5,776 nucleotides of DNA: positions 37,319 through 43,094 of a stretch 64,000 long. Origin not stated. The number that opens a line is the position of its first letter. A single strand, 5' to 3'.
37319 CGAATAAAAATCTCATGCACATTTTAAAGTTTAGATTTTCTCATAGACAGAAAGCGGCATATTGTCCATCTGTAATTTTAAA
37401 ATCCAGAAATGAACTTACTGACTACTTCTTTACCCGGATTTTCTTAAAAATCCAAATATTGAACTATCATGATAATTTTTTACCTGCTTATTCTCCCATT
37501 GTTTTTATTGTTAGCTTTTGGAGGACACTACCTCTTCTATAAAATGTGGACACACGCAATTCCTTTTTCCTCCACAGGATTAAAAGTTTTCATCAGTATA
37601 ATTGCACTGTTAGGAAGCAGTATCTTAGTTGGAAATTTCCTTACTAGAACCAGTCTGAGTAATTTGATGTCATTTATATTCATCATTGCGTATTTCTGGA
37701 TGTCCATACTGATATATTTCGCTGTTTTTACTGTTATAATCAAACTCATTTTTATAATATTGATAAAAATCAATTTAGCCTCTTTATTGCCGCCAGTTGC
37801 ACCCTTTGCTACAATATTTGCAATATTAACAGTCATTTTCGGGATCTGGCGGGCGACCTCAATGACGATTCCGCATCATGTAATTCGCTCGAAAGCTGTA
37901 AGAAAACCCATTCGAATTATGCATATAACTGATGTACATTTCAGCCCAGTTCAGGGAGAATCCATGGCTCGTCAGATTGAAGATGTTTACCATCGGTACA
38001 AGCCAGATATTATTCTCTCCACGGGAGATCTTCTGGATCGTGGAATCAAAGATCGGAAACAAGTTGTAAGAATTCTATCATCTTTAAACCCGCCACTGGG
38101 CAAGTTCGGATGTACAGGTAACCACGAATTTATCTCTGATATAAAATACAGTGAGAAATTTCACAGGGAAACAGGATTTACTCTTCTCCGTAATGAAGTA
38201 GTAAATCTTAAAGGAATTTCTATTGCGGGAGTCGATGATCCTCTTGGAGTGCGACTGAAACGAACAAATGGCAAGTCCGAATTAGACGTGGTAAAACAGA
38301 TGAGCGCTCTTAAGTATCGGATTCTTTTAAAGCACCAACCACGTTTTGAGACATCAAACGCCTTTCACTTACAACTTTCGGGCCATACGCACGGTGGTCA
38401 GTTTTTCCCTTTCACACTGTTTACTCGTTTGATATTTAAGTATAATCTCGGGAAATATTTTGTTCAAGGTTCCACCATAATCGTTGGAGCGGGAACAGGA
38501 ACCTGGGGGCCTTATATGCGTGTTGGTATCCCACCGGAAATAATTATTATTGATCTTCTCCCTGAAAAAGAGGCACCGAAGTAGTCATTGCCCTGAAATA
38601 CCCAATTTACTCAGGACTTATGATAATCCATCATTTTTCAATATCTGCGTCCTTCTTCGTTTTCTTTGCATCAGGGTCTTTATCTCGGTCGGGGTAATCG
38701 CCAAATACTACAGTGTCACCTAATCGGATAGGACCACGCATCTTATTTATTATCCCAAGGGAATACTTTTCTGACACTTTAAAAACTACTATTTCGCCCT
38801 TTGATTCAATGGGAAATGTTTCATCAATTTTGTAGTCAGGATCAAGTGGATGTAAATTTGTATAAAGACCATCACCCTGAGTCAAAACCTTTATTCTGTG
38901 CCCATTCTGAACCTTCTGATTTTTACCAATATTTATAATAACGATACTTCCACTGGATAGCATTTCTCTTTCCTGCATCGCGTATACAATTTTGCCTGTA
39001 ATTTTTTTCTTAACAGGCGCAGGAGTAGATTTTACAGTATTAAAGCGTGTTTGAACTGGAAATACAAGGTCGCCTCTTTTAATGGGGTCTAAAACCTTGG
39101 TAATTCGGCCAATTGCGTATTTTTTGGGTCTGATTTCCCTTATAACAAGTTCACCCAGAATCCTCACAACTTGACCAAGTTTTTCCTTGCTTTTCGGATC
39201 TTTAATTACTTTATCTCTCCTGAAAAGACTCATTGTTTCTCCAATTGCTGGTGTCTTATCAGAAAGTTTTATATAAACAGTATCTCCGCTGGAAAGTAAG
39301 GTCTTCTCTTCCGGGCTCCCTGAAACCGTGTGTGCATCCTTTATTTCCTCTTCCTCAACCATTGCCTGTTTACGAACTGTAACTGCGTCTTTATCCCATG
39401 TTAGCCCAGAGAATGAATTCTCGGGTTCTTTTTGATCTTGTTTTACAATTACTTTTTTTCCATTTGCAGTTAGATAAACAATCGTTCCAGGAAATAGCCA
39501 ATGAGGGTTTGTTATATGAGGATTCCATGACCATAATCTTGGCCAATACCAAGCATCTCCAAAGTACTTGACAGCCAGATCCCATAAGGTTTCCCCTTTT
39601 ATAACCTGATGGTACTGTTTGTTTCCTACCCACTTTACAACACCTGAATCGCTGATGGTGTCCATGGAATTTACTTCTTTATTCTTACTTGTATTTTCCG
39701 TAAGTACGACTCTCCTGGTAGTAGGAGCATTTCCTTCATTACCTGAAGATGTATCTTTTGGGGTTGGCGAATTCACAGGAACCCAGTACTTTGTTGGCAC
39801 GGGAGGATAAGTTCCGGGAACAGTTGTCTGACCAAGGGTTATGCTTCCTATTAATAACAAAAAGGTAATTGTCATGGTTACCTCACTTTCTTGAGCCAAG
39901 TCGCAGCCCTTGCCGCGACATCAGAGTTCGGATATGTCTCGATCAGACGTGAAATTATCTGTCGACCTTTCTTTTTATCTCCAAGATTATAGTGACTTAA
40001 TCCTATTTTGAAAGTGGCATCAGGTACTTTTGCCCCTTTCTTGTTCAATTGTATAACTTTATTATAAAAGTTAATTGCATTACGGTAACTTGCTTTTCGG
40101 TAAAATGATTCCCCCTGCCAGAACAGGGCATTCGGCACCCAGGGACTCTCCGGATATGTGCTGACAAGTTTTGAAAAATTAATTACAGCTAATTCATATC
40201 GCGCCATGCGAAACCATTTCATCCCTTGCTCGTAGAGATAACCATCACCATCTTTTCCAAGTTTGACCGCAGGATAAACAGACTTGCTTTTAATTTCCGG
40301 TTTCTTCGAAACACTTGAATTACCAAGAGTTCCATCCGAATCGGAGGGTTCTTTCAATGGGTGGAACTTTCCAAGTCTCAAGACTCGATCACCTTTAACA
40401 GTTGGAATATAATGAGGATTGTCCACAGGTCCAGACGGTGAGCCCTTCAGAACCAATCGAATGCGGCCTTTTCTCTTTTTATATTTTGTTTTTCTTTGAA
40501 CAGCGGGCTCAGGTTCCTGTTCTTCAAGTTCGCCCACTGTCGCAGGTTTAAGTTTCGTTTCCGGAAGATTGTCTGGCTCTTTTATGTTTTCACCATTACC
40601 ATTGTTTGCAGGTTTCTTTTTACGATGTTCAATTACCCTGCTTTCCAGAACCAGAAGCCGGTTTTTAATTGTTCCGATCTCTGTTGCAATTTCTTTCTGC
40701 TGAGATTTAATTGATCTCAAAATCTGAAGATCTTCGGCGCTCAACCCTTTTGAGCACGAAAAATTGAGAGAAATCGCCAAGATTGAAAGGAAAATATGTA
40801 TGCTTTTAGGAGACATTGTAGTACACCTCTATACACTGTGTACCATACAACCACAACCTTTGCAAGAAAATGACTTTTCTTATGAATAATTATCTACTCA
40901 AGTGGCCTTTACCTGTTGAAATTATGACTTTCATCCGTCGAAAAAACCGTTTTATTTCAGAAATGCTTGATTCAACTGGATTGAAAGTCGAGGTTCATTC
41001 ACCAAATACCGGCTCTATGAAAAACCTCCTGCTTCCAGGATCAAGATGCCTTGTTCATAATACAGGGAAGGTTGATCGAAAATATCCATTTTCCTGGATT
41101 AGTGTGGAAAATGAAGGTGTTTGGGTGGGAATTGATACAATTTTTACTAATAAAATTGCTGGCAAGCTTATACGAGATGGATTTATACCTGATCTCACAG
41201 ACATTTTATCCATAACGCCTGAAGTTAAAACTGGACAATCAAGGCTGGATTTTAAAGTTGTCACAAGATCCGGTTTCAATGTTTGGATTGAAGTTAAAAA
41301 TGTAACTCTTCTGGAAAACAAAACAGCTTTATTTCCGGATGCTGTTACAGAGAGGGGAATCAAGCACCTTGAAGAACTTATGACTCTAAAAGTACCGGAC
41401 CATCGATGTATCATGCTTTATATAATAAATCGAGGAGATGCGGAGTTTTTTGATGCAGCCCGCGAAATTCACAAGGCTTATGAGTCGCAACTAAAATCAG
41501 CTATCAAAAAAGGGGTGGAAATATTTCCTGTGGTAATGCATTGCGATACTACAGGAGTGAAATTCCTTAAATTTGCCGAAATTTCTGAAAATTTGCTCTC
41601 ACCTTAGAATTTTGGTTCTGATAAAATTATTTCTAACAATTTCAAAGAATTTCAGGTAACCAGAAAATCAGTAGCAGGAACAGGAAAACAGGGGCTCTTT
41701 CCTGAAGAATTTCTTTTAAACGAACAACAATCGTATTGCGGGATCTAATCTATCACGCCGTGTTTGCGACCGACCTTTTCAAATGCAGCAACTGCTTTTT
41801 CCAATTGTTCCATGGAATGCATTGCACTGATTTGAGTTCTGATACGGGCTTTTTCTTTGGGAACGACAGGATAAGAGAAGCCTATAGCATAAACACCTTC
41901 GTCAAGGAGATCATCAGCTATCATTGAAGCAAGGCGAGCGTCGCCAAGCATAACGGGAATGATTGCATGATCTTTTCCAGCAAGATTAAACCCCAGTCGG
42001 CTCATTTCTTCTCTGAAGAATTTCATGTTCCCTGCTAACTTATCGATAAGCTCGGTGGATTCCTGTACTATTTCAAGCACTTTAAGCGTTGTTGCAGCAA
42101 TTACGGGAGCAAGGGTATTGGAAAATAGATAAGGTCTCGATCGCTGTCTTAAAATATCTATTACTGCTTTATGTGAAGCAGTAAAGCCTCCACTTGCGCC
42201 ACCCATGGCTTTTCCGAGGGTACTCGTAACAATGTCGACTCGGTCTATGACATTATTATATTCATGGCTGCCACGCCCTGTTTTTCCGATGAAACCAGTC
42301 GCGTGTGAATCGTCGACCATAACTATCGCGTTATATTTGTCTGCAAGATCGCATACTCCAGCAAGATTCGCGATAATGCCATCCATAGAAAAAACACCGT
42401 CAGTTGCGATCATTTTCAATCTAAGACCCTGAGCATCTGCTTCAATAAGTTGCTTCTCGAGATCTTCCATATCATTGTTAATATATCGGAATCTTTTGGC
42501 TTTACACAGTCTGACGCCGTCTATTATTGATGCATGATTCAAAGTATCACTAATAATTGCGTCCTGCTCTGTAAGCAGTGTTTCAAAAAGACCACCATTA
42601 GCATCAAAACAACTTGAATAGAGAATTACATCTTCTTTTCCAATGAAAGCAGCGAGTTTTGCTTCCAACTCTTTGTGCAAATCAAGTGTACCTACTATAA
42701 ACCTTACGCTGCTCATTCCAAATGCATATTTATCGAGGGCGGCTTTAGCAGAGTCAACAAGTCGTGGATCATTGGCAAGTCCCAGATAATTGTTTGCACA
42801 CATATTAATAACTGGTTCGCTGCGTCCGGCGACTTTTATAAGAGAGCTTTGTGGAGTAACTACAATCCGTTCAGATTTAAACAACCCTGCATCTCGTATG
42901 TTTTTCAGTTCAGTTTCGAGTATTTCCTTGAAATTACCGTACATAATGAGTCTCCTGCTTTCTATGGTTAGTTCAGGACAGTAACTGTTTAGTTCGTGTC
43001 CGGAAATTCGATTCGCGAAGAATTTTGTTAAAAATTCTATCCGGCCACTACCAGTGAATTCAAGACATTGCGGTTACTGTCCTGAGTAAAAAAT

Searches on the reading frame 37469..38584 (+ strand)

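Call 18: search_protein_families(library=pfam, proteins=[window:37469-38584:+])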
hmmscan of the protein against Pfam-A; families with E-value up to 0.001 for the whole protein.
window:37469-38584:+ (371 aa): 1 family
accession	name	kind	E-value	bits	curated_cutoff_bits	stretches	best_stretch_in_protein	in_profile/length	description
PF00149.33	Metallophos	-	6.5e-13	50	21.5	1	148-309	1-190/191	Calcineurin-like phosphoesterase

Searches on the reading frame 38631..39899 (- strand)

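Call 18: search_protein_families(library=pfam, proteins=[window:38631-39899:-])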
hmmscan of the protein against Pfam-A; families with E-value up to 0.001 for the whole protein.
window:38631-39899:- (422 aa): 1 family
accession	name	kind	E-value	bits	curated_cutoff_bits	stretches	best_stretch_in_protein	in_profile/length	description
PF01476.26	LysM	-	2.3e-08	34.3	20.9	1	97-142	1-41/43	LysM domain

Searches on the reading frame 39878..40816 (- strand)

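Call 28: search_protein_families(library=pfam, proteins=[window:39878-40816:-], max_evalue=0.00001)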
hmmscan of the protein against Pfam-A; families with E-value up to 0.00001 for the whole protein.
window:39878-40816:- (312 aa): 3 families
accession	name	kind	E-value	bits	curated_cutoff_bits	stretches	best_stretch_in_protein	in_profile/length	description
PF13174.12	TPR_6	-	1.8e-14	53.7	26.3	1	266-298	1-33/33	Tetratricopeptide repeat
PF07719.23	TPR_2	-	4.8e-09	36.1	27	0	229-259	2-32/34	Tetratricopeptide repeat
PF13525.12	YfiO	-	1.7e-06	28.4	25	1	194-311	8-136/203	Outer membrane lipoprotein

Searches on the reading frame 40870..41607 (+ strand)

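Call 28: search_protein_families(library=pfam, proteins=[window:40870-41607:+], max_evalue=0.00001)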
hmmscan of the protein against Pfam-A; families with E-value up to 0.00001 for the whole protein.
window:40870-41607:+ (245 aa): 2 families
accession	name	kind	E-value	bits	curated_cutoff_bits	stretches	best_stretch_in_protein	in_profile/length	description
PF03749.19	SfsA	-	2.1e-40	138.2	22.8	1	93-227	3-136/138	Sugar fermentation stimulation protein RE domain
PF17746.7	SfsA_N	-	3.5e-18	65.9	25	1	22-88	1-63/63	SfsA N-terminal OB domain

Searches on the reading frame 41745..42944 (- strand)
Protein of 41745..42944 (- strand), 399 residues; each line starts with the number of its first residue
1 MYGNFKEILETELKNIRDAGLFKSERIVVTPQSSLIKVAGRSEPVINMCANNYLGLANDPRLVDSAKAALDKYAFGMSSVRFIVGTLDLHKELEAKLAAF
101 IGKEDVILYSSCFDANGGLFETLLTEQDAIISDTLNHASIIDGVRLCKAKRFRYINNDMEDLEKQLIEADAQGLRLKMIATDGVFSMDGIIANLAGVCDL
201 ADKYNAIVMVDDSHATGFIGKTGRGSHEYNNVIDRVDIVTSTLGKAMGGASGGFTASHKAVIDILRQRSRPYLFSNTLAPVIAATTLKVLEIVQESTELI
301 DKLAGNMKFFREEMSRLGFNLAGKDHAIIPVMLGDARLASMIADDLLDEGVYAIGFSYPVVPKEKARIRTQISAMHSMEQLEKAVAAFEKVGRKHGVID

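Call 17: search_protein_families(library=pfam, proteins=[window:41745-42944:-])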
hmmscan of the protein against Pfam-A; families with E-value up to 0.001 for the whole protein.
window:41745-42944:- (399 aa): 3 families
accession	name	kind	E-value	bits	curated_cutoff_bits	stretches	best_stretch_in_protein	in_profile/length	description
PF00155.27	Aminotran_1_2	-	1e-67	229.3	19.7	1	44-387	2-360/361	Aminotransferase class I and II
PF00464.25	SHMT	-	6.6e-06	25.4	27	1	155-347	149-351/399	Serine hydroxymethyltransferase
PF00202.27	Aminotran_3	-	5e-05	22.6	30.5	0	194-317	213-329/403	Aminotransferase class-III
